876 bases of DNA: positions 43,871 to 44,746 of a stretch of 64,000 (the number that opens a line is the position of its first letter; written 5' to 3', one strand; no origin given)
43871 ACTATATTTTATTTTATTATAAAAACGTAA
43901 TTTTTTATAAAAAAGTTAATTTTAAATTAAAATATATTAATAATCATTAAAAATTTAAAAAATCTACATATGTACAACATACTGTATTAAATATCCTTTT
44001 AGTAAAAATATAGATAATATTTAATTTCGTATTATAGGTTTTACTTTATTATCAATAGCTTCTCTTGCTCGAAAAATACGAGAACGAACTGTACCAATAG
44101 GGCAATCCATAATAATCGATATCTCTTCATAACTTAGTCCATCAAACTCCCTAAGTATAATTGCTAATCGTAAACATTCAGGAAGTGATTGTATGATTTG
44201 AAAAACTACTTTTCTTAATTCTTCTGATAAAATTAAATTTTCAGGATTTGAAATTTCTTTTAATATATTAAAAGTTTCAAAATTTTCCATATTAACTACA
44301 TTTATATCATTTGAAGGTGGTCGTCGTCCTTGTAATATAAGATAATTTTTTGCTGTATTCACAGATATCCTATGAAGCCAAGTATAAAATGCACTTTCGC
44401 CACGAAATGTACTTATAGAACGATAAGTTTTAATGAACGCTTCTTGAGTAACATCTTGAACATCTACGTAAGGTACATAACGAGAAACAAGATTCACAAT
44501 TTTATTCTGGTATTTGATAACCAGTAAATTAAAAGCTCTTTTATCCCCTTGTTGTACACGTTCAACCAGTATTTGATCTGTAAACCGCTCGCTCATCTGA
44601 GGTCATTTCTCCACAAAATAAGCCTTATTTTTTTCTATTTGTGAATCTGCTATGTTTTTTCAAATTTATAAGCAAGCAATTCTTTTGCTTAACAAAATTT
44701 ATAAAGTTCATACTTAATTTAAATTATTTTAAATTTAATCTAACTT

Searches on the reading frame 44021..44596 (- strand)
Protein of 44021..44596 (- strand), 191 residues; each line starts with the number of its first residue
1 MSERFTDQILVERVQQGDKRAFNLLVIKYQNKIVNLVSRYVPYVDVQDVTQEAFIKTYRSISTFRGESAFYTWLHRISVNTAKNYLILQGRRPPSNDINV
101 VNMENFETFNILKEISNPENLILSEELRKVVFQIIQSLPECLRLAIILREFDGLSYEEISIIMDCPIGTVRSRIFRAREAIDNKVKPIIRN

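Call 94: search_protein_families(library=ncbifam, proteins=[window:44021-44596:-], max_evalue=1e-10)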
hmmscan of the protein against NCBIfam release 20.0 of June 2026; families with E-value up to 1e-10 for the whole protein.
window:44021-44596:- (191 aa): 41 families (the best 25 are shown)
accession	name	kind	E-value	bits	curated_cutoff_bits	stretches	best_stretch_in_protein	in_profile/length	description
TIGR02939.1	RpoE_Sigma70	equivalog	1.2e-87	292.9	236.15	1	1-189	1-190/190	RNA polymerase sigma factor RpoE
NF007223.0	PRK09641.1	equivalog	1.3e-35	122.9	209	1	10-186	8-185/187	RNA polymerase sigma factor SigW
NF008888.0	PRK11922.1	equivalog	2e-33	116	204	1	4-187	14-198/231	RNA polymerase sigma factor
TIGR02948.1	SigW_bacill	equivalog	5.1e-32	111.4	243.1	1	9-186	7-185/187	RNA polymerase sigma factor SigW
NF009171.0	PRK12518.1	equivalog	8.4e-28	97.5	208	1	5-182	12-181/191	RNA polymerase sigma factor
NF007216.0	PRK09638.1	equivalog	3.1e-27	95.5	194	1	6-182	4-171/180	RNA polymerase sigma factor SigY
TIGR02937.1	sigma70-ECF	superfamily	5.6e-27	94.4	42.9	1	21-183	2-163/165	sigma-70 family RNA polymerase sigma factor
NF007225.0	PRK09643.1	equivalog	9.2e-26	90.8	190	1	5-185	12-182/204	RNA polymerase sigma factor SigM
NF006930.0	PRK09415.1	subfamily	1.5e-25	90.1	198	1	12-185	7-175/179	RNA polymerase factor sigma C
NF009166.1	PRK12513.1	equivalog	3.2e-24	85.7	206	1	4-182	6-183/193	RNA polymerase sigma factor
NF009195.0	PRK12543.1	subfamily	1.2e-23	83.6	197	1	7-185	7-178/192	RNA polymerase sigma factor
NF004113.0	PRK05602.1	equivalog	2.5e-22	79.5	208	1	4-185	29-201/211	RNA polymerase sigma factor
NF009185.0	PRK12533.1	equivalog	9.9e-22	77.7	248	1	44-182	54-190/231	RNA polymerase sigma factor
NF007229.0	PRK09647.1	equivalog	1.7e-21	76.6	265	1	21-184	45-201/220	RNA polymerase sigma factor SigE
TIGR02954.1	Sig70_famx3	hypoth_equivalog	6.8e-21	74.8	188.5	1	7-185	3-167/170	RNA polymerase sigma-70 factor, TIGR02954 family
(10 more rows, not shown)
